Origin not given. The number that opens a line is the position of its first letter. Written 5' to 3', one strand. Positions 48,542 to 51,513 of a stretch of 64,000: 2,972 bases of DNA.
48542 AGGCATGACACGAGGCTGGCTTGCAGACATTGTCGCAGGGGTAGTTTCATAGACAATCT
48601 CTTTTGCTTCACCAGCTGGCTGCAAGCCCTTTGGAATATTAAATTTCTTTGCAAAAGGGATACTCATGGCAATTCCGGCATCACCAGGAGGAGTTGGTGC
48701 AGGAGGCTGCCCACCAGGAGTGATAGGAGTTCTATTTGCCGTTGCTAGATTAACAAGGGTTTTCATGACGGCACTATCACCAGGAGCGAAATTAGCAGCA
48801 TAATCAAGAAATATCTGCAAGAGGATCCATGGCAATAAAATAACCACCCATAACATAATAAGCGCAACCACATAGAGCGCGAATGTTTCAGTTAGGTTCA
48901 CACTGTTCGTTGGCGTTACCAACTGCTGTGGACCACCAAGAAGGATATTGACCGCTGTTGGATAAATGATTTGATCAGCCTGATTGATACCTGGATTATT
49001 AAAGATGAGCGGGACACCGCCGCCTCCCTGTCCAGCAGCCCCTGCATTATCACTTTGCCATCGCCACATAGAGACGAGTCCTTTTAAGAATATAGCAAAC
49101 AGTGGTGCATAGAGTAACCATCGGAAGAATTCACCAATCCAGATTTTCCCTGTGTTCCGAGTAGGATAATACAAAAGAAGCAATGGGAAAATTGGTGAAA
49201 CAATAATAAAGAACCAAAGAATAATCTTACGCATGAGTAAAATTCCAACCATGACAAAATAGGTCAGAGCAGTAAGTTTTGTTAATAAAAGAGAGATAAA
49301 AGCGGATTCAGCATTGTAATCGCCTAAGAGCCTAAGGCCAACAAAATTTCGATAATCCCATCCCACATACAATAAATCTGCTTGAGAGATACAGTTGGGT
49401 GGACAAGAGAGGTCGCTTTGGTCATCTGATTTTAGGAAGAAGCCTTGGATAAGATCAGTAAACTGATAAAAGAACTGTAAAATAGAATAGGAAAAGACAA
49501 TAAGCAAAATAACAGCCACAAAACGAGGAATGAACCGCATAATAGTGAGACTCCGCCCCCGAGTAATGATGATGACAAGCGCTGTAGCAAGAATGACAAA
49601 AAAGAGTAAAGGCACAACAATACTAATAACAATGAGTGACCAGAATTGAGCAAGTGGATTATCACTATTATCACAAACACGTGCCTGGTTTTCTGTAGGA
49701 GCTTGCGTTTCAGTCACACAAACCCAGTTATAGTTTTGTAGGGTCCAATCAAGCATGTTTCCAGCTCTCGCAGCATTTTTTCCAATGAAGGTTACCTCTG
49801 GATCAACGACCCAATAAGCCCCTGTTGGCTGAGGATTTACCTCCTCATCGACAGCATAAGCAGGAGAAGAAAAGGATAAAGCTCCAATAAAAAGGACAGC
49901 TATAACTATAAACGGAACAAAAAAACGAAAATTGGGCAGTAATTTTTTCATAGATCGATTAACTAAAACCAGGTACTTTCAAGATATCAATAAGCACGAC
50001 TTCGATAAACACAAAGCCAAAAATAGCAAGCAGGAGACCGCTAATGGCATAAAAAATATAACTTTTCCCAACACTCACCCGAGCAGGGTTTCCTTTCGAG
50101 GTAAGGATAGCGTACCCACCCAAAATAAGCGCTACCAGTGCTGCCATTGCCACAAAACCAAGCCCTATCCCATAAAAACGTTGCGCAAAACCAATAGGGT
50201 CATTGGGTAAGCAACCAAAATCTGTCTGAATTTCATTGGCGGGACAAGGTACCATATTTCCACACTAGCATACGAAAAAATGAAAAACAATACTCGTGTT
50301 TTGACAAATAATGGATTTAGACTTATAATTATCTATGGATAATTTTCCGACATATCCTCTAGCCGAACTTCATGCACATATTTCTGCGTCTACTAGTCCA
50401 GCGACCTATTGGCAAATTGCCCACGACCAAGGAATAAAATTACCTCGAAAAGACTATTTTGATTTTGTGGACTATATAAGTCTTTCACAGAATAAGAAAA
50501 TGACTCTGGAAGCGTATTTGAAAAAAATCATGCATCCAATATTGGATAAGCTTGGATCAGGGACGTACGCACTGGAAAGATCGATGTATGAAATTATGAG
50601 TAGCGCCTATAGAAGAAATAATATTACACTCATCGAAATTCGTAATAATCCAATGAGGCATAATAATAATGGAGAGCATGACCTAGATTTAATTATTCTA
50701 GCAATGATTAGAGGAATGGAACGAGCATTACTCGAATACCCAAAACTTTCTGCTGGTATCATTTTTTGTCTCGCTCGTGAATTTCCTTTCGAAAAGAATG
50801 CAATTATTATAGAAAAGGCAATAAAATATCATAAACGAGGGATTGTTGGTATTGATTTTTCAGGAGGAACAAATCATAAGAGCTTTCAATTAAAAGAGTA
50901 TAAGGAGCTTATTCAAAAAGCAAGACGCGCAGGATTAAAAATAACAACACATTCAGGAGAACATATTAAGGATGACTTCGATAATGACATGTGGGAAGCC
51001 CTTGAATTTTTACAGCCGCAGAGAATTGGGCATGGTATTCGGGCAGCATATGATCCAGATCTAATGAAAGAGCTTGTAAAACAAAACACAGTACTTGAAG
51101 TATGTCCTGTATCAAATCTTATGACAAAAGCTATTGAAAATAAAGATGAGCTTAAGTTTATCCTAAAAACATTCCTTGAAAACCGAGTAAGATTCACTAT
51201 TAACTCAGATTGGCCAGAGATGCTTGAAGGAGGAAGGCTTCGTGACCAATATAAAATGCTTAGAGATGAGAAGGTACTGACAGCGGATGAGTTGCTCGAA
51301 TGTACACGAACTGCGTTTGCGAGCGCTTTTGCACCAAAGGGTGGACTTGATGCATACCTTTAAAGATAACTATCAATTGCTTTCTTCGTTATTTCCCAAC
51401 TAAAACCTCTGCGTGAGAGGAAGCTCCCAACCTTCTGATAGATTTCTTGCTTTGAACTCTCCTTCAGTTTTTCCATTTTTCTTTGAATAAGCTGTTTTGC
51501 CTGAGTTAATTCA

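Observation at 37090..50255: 13-kb minus-strand operon coupling two Clp/Hsp100 AAA+ unfoldases, a membrane subtilase, a giant polytopic membrane protein and a pilin-like protein: candidate undescribed protein-translocation/secretion machine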

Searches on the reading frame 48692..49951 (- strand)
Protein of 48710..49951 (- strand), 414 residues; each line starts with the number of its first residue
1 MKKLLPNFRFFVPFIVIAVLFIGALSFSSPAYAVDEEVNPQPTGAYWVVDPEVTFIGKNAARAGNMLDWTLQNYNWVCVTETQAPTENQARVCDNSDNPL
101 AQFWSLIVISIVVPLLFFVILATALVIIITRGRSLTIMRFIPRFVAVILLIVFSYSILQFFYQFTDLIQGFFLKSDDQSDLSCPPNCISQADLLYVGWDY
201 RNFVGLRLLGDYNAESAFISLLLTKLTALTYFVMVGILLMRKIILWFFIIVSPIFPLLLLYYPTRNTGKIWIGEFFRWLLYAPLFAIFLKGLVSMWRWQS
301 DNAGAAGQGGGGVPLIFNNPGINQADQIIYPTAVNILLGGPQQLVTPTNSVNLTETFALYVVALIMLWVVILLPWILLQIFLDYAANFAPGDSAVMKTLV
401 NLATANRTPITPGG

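Call 16: find_homologous_proteins(query=window:48710-49951:-)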
Query seq(414 aa) (414 aa): 157 proteins with E <= 0.001 among 8000 candidates; the best 120 are listed.
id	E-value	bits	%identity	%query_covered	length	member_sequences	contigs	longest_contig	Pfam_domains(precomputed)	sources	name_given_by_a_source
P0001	1.3e-167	576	71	97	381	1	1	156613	-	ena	-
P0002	6.9e-165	567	68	100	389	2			-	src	-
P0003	2.1e-143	496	66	86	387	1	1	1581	PF04610.20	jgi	-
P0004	1.5e-121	424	58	87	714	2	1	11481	-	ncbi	-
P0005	9.3e-118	412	51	99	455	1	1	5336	-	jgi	jgi:hypothetical protein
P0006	4.9e-117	409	53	89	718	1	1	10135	-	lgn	-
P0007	1.0e-116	408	58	88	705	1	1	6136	-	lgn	-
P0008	5.1e-116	406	53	100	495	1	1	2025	PF04610.20,PF19590.5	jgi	-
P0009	1.8e-113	398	52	95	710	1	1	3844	-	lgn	-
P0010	2.7e-113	397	54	97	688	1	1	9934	-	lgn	-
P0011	1.3e-112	395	56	87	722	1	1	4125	-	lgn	-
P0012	2.3e-112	394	55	94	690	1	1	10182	-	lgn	-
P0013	1.1e-111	392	52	98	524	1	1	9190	-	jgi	jgi:hypothetical protein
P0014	1.3e-111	392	50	98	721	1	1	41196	-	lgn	-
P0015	3.9e-111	390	54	88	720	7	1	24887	-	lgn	-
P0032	3.6e-107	377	51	96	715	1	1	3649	PF04610.20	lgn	-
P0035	2.2e-106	374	50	97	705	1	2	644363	-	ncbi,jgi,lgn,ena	-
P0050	1.3e-102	362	54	85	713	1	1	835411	-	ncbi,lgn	-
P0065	2.4e-100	354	63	66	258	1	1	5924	PF19590.5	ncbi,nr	ncbi:hypothetical protein KJ980_01760, partial [Patescibacteria group bacterium]|nr:hypothetical pro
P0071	1.4e-94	335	48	86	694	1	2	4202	PF04610.20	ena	-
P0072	1.4e-94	335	51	90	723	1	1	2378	PF04610.20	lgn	-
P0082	1.9e-92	328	49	91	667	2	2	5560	PF04610.20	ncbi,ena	-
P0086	5.0e-92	327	52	82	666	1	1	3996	PF04610.20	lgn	-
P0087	1.7e-91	325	50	88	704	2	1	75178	PF19590.5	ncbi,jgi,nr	ncbi:hypothetical protein C4559_06110 [Candidatus Microgenomates bacterium]|nr:MAG: hypothetical pro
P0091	8.8e-90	320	50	86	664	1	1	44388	PF04610.20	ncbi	-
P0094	2.2e-88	315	47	86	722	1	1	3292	PF04610.20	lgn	-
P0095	4.4e-88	314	45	97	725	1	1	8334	PF04610.20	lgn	-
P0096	7.4e-88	313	55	71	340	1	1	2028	PF04610.20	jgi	-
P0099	2.8e-86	308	46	95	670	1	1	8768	PF04610.20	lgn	-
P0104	1.8e-83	299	48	88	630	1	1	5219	PF19590.5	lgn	-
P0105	1.8e-83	299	47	88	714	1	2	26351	PF19590.5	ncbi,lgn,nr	ncbi:hypothetical protein HYW46_06220 [Candidatus Daviesbacteria bacterium]|nr:hypothetical protein 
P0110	7.7e-82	294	51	80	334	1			PF19590.5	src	-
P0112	2.1e-80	289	46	83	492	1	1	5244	PF19590.5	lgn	-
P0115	3.8e-79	285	48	80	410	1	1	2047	PF04610.20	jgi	jgi:hypothetical protein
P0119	6.4e-78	281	55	62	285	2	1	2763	PF04610.20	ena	-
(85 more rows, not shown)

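Call 17: find_encoding_contigs(protein=P0035, flank=10000, max_places=2)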
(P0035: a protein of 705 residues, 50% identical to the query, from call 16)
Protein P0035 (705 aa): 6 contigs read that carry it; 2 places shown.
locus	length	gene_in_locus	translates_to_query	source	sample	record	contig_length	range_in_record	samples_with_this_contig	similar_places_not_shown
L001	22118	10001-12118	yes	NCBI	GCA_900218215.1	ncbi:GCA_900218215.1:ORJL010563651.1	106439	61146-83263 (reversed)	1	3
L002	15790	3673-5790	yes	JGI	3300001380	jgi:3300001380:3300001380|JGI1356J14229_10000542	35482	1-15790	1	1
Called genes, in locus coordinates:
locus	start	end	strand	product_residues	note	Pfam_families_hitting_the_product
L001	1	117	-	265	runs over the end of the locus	PF01026:TatD_DNase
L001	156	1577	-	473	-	PF00133:tRNA-synt_1, PF09334:tRNA-synt_1g, PF00133:tRNA-synt_1, PF01406:tRNA-synt_1e (weak)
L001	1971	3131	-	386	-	-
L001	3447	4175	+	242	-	PF03444:WHD_HrcA (weak), PF01628:HrcA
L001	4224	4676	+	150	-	PF01025:GrpE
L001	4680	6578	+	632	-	PF00012:HSP70, PF06723:MreB_Mbl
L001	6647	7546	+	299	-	PF00226:DnaJ, PF01556:DnaJ_C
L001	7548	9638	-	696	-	-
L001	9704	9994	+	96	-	PF18895:T4SS_pilin (weak)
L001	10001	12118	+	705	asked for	-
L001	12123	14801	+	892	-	PF02861:Clp_N, PF13191:AAA_16 (weak), PF23569:NBD_SMAX1 (weak), PF00004:AAA, PF17871:AAA_lid_9, PF07724:AAA_2, PF07728:AAA_5, PF10431:ClpB_D2-small, +5 more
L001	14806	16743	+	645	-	-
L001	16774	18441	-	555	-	PF00753:Lactamase_B, PF12706:Lactamase_B_2 (weak), PF22505:RNase_J_b_CASP, PF07521:RMMBL (weak), PF17770:RNase_J_C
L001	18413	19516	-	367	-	PF13401:AAA_22 (faint), PF07728:AAA_5, PF00004:AAA, PF22667:Lon_lid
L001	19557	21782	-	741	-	PF01138:RNase_PH, PF03725:RNase_PH_C (weak), PF01138:RNase_PH, PF00013:KH_1, PF00575:S1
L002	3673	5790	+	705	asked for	-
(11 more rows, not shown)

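Call 18: find_encoding_contigs(protein=P0050, flank=10000, max_places=2)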
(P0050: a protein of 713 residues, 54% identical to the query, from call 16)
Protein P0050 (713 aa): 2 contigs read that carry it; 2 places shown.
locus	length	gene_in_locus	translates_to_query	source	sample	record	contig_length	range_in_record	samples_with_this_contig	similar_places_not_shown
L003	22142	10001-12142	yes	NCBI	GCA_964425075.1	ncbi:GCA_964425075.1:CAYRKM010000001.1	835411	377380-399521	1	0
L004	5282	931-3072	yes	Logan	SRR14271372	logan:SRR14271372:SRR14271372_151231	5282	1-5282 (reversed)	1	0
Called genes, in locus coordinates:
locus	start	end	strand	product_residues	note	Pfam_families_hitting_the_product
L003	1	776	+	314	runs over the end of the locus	PF01040:UbiA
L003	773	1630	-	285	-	PF08308:PEGA, PF08239:SH3_3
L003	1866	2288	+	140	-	PF00011:HSP20, PF04972:BON (faint)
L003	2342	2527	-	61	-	-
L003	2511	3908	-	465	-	PF03109:ABC1, PF00069:Pkinase (weak)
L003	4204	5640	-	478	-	PF00133:tRNA-synt_1, PF09334:tRNA-synt_1g, PF00133:tRNA-synt_1, PF01406:tRNA-synt_1e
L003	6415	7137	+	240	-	PF01628:HrcA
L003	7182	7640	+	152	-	PF01025:GrpE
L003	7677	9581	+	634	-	PF00012:HSP70, PF06723:MreB_Mbl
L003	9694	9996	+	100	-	PF18895:T4SS_pilin (weak)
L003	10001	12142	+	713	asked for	-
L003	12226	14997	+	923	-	PF02861:Clp_N, PF23569:NBD_SMAX1, PF00004:AAA, PF17871:AAA_lid_9, PF07724:AAA_2, PF00004:AAA, PF07728:AAA_5, PF10431:ClpB_D2-small, +10 more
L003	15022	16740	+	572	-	PF00082:Peptidase_S8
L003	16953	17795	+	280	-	PF00226:DnaJ, PF01556:DnaJ_C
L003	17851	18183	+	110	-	-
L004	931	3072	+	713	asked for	-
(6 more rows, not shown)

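Call 19: find_encoding_contigs(protein=P0001, flank=10000, max_places=2)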
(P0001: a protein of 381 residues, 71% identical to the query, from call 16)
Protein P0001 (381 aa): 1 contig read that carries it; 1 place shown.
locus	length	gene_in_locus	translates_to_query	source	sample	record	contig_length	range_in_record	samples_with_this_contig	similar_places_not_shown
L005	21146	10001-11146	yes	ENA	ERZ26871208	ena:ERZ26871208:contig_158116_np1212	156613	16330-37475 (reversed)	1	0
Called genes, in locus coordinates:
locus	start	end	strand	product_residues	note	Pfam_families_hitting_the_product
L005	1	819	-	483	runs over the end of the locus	PF00133:tRNA-synt_1, PF09334:tRNA-synt_1g, PF00133:tRNA-synt_1, PF01406:tRNA-synt_1e (weak)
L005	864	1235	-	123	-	-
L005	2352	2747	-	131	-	-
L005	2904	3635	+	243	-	PF01628:HrcA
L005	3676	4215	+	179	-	PF01025:GrpE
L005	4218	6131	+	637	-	PF00012:HSP70, PF06723:MreB_Mbl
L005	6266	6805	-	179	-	-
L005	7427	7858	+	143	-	-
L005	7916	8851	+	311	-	PF00226:DnaJ, PF01556:DnaJ_C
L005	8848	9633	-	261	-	PF12146:Hydrolase_4, PF00561:Abhydrolase_1, PF12697:Abhydrolase_6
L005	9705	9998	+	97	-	-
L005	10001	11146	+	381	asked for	-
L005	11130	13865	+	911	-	-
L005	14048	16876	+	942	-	PF02861:Clp_N, PF23569:NBD_SMAX1, PF00004:AAA, PF17871:AAA_lid_9, PF00004:AAA, PF07724:AAA_2, PF07728:AAA_5, PF10431:ClpB_D2-small, +7 more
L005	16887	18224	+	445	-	-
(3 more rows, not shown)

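Call 40: predict_structure(alignment_id=A2)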
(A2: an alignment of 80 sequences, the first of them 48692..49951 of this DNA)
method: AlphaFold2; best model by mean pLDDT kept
length: 420 residues; sequences in the alignment: 80
mean_pLDDT: 86.7   pTM: 0.80
mean pLDDT of the five models: 86.7, 86.0, 85.4, 84.0, 83.5
residues with pLDDT >= 90: 252; 70-90: 114; 50-70: 45; < 50: 9
segments of 3 or more residues with pLDDT < 50: 179-182
pLDDT, mean of each block of 10 residues (from residue 1): 63 91 82 56 83 97 95 85 83 89 95 95 93 88 95 95 93 76 70 90 97 96 98 97 94 92 87 95 96 90 61 72 88 95 87 94 97 97 87 83 73 54
secondary structure, 60 per line:
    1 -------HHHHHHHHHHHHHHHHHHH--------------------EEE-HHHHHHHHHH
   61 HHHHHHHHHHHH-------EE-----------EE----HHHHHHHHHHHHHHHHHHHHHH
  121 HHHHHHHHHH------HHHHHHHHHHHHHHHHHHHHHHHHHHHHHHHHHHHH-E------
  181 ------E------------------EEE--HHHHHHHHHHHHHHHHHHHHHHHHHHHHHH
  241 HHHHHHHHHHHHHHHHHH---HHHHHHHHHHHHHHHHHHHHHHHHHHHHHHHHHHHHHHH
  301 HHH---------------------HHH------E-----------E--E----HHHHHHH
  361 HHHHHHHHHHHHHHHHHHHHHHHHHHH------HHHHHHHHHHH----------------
elements in order: H8-26 E47-49 H51-72 H99-130 H137-172 E206-208 H211-258 H262-303 H354-387 H394-404

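Call 42: fold_search(model_id=the predicted structure, library=pdb)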
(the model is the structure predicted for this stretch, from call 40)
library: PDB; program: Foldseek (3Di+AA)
matches with E <= 10: 27; with E <= 0.001: 0
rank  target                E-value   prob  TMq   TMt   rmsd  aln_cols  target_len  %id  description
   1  8rt9_F                3.9e-02  0.98  0.31  0.43   8.7       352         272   15  Stalk complex full-length structure (TrwJ/VirB5-TrwI/VirB6) from the fully-assembled R388 type IV secretion system det (released 2024-06-19)
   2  8rtd_L                6.0e-02  0.96  0.29  0.40   8.8       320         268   15  Stalk-Arches-IMC structure from the fully-assembled R388 type IV secretion system determined by cryo-EM. (released 2024-06-19)
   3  7o3v_F                1.2e-01  0.80  0.24  0.35  22.0       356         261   14  Stalk complex structure (TrwJ/VirB5-TrwI/VirB6) from the fully-assembled R388 type IV secretion system determined by c (released 2022-06-22)
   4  7mzb_B                1.8e+00  0.02  0.10  0.09  28.6       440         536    9  Cryo-EM structure of minimal TRPV1 with 3 bound RTX and 1 perturbed PI (released 2021-09-22)
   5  7l2p_C                2.5e+00  0.04  0.14  0.12  21.9       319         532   10  cryo-EM structure of unliganded minimal TRPV1 (released 2021-09-22)
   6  7mzc_A                2.5e+00  0.02  0.09  0.08  22.7       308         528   12  Cryo-EM structure of minimal TRPV1 with RTX bound in C1 state (released 2021-09-22)
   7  8t0e_A                2.6e+00  0.05  0.15  0.12  24.0       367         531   13  TRPV1 in Nanodisc not bound with lysophosphatidic acid (apo) (released 2024-05-08)
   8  8t10_B                3.3e+00  0.03  0.13  0.16  23.1       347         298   14  TRPV1 in nanodisc bound with two LPA molecules in opposite monomers (released 2024-05-08)
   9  8t3m_A                3.5e+00  0.03  0.14  0.17  26.2       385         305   13  TRPV1 in nanodisc bound with 3 LPA molecules (released 2024-05-08)
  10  7lid_A                3.5e+00  0.03  0.13  0.13  24.5       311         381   12  The structure of the insect olfactory receptor OR5 from Machilis hrabei in complex with eugenol (released 2021-08-11)
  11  9i3r_A                3.7e+00  0.02  0.15  0.13  27.2       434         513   12  Human TRPM4 ion channel in MAASTY copolymer lipid nanodisc in a calcium-bound state (released 2026-01-28)
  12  8t10_A                3.7e+00  0.01  0.09  0.11  22.1       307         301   12  TRPV1 in nanodisc bound with two LPA molecules in opposite monomers (released 2024-05-08)
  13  9ngy_FP1              4.3e+00  0.13  0.19  0.11   8.2       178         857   12  In situ cryo-EM structure of protochannel (DotA-IcmX) of the Legionella Dot/Icm T4SS machine (released 2025-09-17)
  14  9clv_A                4.7e+00  0.05  0.13  0.14  19.9       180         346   13  Human Kv1.3 mutant-P424G (released 2026-01-28)
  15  8quc_A                4.7e+00  0.04  0.12  0.13  20.3       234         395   11  Cryo-EM Structure of Human Kv3.1 in Complex with Modulator AUT1 (released 2024-04-03)
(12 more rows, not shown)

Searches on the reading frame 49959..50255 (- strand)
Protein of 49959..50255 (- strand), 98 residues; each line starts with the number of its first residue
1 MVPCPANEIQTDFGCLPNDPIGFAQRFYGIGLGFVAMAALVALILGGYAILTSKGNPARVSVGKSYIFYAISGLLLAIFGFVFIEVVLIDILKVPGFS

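Call 3: search_protein_families(library=pfam, proteins=[window:49959-50255:-], max_evalue=0.01)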
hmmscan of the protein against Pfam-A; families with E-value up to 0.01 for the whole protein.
window:49959-50255:- (98 aa): 1 family
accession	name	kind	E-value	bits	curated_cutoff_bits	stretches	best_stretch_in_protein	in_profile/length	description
PF19607.4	DUF6112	-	0.0059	16.8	25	1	12-86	6-80/88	Family of unknown function (DUF6112)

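Call 10: search_protein_families(library=ncbifam, proteins=[window:49959-50255:-], max_evalue=0.01)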
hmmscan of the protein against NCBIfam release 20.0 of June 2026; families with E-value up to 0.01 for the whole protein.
window:49959-50255:- (98 aa): 1 family
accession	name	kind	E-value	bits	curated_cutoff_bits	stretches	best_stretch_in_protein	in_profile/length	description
NF045849.1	ICE_MMCAP2_0565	equivalog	0.00043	19.9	40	1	27-88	16-77/80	Mbov_0395 family pilin-like conjugal transfer protein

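Call 53: search_protein_families(library=pfam, alignment_id=A3, max_evalue=0.05)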
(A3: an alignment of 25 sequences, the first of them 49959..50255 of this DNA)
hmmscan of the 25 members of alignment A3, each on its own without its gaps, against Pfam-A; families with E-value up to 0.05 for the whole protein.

A. member 1, window:49959-50255:- (98 aa): 1 family
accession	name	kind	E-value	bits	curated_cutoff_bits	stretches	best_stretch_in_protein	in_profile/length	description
PF19607.4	DUF6112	-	0.0059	16.8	25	1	12-86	6-80/88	Family of unknown function (DUF6112)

B. families by the number of members that match (of 25 scanned): 10 families
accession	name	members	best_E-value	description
PF18895.5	T4SS_pilin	24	2.5e-08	Type IV secretion system pilin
PF19607.4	DUF6112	7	0.00052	Family of unknown function (DUF6112)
PF06800.18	Sugar_transport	4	0.0018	Sugar transport protein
PF04956.18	TrbC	3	0.0011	TrbC/VIRB2 pilin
PF24357.1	TMD0_ABC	2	0.03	ABC transporter TMD0 domain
PF06532.16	NrsF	1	0.027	Negative regulator of sigma F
PF15055.12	DMAC1_Dmo2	1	0.027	DMAC1/Dmo2-like domain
PF21621.3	MPI_cupin_dom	1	0.03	Mannose-6-phosphate isomerase, cupin domain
PF25314.1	TNFR_nem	1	0.042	TNF receptor-like domain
PF00746.26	Gram_pos_anchor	1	0.047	LPXTG cell wall anchor motif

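Call 54: search_solved_structures(query=A3, max_evalue=10)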
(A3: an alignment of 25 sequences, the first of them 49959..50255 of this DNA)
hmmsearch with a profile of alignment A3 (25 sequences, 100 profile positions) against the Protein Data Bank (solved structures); distinct sequences matched with E-value up to 10: 57.
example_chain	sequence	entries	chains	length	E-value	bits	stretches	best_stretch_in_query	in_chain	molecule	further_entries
9l8l_R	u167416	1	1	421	0.0061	19.8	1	21-76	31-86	Beta-2 adrenergic receptor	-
4lde_A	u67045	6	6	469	0.0063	19.7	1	26-76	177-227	Lysozyme, Beta-2 adrenergic receptor | Endolysin,Beta-2 adrenergic receptor,Beta-2 adrenergic receptor chimera | Endolysin,Beta-2 adrenergic receptor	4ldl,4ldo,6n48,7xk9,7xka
6mxt_A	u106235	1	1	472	0.0065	19.7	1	26-76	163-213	Endolysin, Beta-2 adrenergic receptor chimera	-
4qkx_A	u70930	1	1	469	0.0076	19.5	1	26-75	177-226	Beta-2 adrenergic receptor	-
5jqh_A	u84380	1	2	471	0.015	18.5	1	26-76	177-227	Endolysin,Beta-2 adrenergic receptor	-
8jj8_F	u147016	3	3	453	0.022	18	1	28-76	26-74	Beta-2 adrenergic receptor,Soluble cytochrome b562 | Beta-2 adrenergic receptor,Beta-2 adrenergic receptor,Soluble cytochrome b562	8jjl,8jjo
7dhi_R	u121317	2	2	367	0.03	17.6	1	21-74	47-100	Beta-2 adrenergic receptor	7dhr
7bz2_R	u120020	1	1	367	0.03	17.5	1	21-74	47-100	Beta2 adrenergic receptor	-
9lw5_R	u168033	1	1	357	0.032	17.5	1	21-76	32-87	Beta-2 adrenergic receptor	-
2r4r_A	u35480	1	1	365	0.036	17.3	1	21-76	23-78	Beta-2 adrenergic receptor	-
3kj6_A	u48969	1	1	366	0.042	17.1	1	21-76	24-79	Beta-2 adrenergic receptor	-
4gbr_A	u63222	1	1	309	0.046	17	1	29-76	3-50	Beta-2 adrenergic receptor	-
9u9v_R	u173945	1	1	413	0.078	16.2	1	22-76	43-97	Beta-2 adrenergic receptor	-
3d4s_A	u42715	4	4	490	0.084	16.1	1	21-76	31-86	Beta-2 adrenergic receptor/T4-lysozyme chimera | Beta-2 adrenergic receptor, Lysozyme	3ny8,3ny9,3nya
2rh1_A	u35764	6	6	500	0.087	16.1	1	21-76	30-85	beta-2-adrenergic receptor/T4-lysozyme chimera | Beta-2 adrenergic receptor,Endolysin,Beta-2 adrenergic receptor | Chimera protein of Beta-2 adrenergic receptor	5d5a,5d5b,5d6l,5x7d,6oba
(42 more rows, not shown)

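Call 79: search_protein_families(library=padloc, proteins=[window:49959-50255:-], max_evalue=0.001)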
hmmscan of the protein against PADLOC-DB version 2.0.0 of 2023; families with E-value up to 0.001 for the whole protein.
window:49959-50255:- (98 aa): 0 families

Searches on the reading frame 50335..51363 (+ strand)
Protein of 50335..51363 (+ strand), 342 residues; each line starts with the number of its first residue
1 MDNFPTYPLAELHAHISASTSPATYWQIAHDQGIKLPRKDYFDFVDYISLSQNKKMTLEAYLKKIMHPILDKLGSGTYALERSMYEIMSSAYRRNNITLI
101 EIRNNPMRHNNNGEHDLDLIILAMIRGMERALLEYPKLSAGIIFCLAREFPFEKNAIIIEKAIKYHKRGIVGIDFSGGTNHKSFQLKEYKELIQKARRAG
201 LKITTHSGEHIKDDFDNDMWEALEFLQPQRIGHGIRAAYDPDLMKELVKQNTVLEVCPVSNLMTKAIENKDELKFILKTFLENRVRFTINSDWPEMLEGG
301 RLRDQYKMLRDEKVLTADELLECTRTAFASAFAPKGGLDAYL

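Call 9: search_protein_families(library=pfam, proteins=[window:50335-51363:+], max_evalue=0.001)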
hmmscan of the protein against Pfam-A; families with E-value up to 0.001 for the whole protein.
window:50335-51363:+ (342 aa): 1 family
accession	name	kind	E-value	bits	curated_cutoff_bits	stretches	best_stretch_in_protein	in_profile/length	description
PF00962.28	A_deaminase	-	1.3e-52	179.4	27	1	8-335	1-317/330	Adenosine deaminase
